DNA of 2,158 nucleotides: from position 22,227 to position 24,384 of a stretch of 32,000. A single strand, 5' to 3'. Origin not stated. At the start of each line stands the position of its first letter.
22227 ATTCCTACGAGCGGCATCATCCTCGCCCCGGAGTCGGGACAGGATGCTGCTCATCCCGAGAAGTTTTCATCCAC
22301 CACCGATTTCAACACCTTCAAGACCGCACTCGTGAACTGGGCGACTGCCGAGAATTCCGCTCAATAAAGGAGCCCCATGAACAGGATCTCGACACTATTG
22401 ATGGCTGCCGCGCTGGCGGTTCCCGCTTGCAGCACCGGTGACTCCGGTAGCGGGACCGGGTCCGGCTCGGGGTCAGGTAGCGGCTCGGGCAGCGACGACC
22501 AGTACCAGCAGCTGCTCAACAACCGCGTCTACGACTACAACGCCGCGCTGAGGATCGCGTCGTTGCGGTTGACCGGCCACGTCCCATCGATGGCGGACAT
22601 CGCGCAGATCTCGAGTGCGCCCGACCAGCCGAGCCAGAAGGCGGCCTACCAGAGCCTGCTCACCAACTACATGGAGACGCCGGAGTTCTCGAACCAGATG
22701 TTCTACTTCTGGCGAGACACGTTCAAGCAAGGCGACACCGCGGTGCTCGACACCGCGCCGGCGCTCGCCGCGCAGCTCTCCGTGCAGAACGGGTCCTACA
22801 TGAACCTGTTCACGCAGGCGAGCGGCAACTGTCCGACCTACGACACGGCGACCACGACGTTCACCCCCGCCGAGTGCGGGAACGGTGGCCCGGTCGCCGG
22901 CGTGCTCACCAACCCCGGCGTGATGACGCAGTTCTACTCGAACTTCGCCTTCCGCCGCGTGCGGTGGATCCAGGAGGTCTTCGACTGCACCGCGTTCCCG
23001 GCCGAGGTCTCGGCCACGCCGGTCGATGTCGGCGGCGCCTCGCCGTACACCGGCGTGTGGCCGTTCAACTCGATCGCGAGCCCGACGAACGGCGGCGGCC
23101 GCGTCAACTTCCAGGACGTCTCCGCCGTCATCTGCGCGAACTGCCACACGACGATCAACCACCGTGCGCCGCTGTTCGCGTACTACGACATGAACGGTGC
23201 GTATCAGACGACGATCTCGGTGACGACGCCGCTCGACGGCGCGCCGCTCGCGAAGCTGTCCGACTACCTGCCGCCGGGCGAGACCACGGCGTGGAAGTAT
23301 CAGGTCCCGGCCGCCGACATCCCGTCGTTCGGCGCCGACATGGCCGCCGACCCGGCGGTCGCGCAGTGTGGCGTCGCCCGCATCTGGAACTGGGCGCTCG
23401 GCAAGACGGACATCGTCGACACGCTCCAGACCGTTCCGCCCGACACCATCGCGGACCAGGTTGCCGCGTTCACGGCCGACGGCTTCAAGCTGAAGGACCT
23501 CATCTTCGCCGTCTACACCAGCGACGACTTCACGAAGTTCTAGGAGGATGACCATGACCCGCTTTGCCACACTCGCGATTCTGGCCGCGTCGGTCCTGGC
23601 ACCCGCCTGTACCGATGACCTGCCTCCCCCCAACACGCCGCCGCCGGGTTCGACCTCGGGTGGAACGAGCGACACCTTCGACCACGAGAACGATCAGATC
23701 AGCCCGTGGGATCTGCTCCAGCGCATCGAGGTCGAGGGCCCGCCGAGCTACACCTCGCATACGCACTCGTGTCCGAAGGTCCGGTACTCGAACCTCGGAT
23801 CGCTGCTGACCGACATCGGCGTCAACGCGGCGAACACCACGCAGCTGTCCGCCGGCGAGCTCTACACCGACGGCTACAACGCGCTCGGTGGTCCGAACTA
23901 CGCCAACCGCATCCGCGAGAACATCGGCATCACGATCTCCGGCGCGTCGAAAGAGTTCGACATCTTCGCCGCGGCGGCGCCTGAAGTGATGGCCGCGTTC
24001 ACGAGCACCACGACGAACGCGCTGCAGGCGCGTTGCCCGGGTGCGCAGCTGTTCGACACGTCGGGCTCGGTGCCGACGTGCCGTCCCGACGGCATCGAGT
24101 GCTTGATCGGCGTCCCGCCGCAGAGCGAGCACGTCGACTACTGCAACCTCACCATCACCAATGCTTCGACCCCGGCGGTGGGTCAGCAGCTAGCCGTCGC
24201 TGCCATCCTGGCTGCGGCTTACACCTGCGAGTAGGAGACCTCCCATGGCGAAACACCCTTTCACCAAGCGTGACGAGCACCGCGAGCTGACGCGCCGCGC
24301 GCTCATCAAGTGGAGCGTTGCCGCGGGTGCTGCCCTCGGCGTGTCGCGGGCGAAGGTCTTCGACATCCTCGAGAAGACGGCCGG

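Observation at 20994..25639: Four-gene exported module: two CxxCH lipoproteins, a Cys-rich lipoprotein and a Tat-exported partner (split Planctomycete-type DUF system)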

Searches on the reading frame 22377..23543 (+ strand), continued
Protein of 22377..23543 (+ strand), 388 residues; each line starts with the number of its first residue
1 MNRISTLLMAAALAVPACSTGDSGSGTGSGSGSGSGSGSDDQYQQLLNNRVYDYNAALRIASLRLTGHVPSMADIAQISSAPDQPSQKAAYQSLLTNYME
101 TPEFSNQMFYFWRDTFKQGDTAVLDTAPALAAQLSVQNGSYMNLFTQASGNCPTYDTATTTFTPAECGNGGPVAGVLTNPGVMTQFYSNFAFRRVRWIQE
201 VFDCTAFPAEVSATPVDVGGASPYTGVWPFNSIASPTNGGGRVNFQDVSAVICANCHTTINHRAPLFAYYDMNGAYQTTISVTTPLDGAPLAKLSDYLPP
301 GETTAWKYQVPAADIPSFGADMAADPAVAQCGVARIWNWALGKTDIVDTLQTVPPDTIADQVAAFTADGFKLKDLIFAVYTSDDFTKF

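Call 66: fold_search(model_id=the predicted structure, library=pdb)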
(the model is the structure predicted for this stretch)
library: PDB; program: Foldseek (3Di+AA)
matches with E <= 10: 27; with E <= 0.001: 0
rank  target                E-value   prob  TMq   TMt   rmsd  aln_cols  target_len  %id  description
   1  5hw2_B                1.4e+00  0.02  0.11  0.10  26.3       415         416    9  Crystal Structure of Adenylosuccinate Lyase from Francisella tularensis Complexed with fumaric acid (released 2016-02-10)
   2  4eei_A                2.0e+00  0.02  0.13  0.12  20.8       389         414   10  Crystal Structure of Adenylosuccinate Lyase from Francisella tularensis Complexed with AMP and Succinate (released 2012-04-18)
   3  4eei_B                3.4e+00  0.01  0.11  0.11  26.5       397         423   10  Crystal Structure of Adenylosuccinate Lyase from Francisella tularensis Complexed with AMP and Succinate (released 2012-04-18)
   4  8olc_B                3.4e+00  0.01  0.10  0.06  27.7       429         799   11  SA11 Rotavirus Trypsinized Triple Layered Particle (released 2024-09-25)
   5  8jbd_A                3.8e+00  0.01  0.11  0.13  19.9       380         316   10  Crystal structure of Adenylosuccinate lyase from Thermus thermophilus HB8, TtPurB (released 2023-11-15)
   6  4rp8_A                4.0e+00  0.01  0.09  0.08  21.2       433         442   11  Bacterial vitamin C transporter UlaA/SgaT in P21 form (released 2015-03-04)
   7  6nsn_A                5.1e+00  0.05  0.11  0.18   9.3       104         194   13  TetR family transcriptional regulator CifR C99T-C181R Cysteines mutant complexed with 26bp double-strand operator DNA (released 2020-01-29)
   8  5hw2_D                5.1e+00  0.01  0.12  0.11  26.4       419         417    8  Crystal Structure of Adenylosuccinate Lyase from Francisella tularensis Complexed with fumaric acid (released 2016-02-10)
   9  6nsr_B                6.2e+00  0.06  0.12  0.20   9.0        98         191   19  TetR family transcriptional regulator CifR C99T-C181R cysteine mutant complexed with 26bp double-strand operator DNA a (released 2020-01-29)
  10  6nsm_B                6.2e+00  0.03  0.10  0.16  10.7       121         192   13  TetR family transcriptional regulator CifR C99T-C107S-C181R Cysteines mutant complexed with 26bp double-strand operato (released 2020-01-29)
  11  6nsr_E                6.5e+00  0.04  0.10  0.19  10.8        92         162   20  TetR family transcriptional regulator CifR C99T-C181R cysteine mutant complexed with 26bp double-strand operator DNA a (released 2020-01-29)
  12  6nsn_B                6.9e+00  0.03  0.11  0.18  10.5       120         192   13  TetR family transcriptional regulator CifR C99T-C181R Cysteines mutant complexed with 26bp double-strand operator DNA (released 2020-01-29)
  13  3thx_B                6.9e+00  0.02  0.09  0.05  14.2       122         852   11  Human MutSbeta complexed with an IDL of 3 bases (Loop3) and ADP (released 2011-12-21)
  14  6nsm_A                7.2e+00  0.03  0.11  0.17  10.2       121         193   12  TetR family transcriptional regulator CifR C99T-C107S-C181R Cysteines mutant complexed with 26bp double-strand operato (released 2020-01-29)
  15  4if8_A                7.2e+00  0.02  0.07  0.07  11.9        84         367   10  Structure Of Vaspin (released 2013-02-13)
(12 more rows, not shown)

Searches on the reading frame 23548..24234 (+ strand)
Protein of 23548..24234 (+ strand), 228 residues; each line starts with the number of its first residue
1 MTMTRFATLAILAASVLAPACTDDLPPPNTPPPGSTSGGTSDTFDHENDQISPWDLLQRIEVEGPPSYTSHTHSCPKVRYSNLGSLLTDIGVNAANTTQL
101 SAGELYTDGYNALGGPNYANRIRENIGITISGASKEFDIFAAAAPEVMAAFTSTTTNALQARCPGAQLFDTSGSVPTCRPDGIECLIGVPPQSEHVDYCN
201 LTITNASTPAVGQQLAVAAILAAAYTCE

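Call 3: search_protein_families(library=pfam, proteins=[window:23548-24234:+], max_evalue=1)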
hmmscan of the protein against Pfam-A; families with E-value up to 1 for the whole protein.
window:23548-24234:+ (228 aa): 0 families

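Call 4: search_protein_families(library=ncbifam, proteins=[window:23548-24234:+], max_evalue=1)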
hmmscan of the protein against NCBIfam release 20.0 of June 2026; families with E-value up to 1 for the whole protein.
window:23548-24234:+ (228 aa): 0 families

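Call 17: find_homologous_proteins(query=window:23548-24234:+)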
Query window:23548-24234:+ (228 aa): 705 proteins with E <= 0.001 among 3581 candidates; the best 120 are listed.
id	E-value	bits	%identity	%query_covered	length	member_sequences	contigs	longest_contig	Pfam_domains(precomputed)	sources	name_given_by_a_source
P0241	7.8e-147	504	100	99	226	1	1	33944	-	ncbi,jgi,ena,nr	ncbi:MAG TPA: hypothetical protein VMJ10_09935 [Kofleriaceae bacterium]|nr:hypothetical protein [Kof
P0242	1.0e-130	452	87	99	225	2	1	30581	-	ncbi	ncbi:MAG TPA: hypothetical protein VGF94_24345 [Kofleriaceae bacterium]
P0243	1.8e-108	379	77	99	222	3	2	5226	-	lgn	-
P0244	6.7e-107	374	75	99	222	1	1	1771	-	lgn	-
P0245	2.5e-104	365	75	99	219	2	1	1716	-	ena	-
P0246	8.8e-102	357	73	99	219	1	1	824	-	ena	-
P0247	1.8e-101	356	71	99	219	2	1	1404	-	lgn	-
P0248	3.6e-101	355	70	100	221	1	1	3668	-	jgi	jgi:hypothetical protein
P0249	9.9e-101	354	71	99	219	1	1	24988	-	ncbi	-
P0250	9.4e-100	350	70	99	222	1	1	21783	-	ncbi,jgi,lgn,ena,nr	ncbi:MAG TPA: hypothetical protein VLX92_35175 [Kofleriaceae bacterium]|nr:hypothetical protein [Kof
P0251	8.0e-99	347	70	99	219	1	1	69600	-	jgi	jgi:hypothetical protein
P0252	1.7e-97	343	70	99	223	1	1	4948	-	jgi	jgi:hypothetical protein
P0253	3.3e-97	342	72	99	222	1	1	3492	-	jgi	jgi:hypothetical protein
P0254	3.8e-97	342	71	99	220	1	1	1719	-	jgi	jgi:hypothetical protein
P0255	4.0e-97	342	71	99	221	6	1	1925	-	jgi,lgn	jgi:hypothetical protein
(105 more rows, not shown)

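Call 50: search_protein_families(library=pfam, alignment_id=A5, max_evalue=0.1)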
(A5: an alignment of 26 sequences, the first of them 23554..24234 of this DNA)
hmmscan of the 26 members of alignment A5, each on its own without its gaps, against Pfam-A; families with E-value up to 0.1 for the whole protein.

A. member 1, window:23554-24234:+ (226 aa): 0 families

B. families by the number of members that match (of 26 scanned): 3 families
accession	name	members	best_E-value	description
PF16912.11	Glu_dehyd_C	4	0.002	Glucose dehydrogenase C-terminus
PF19639.4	DUF6142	1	0.064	Family of unknown function (DUF6142)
PF04884.20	UVB_sens_prot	1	0.091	Vitamin B6 photo-protection and homoeostasis domain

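Call 74: search_solved_structures(query=A5, max_evalue=10)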
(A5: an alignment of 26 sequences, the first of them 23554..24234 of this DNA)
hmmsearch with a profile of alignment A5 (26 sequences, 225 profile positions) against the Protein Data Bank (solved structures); distinct sequences matched with E-value up to 10: 0.
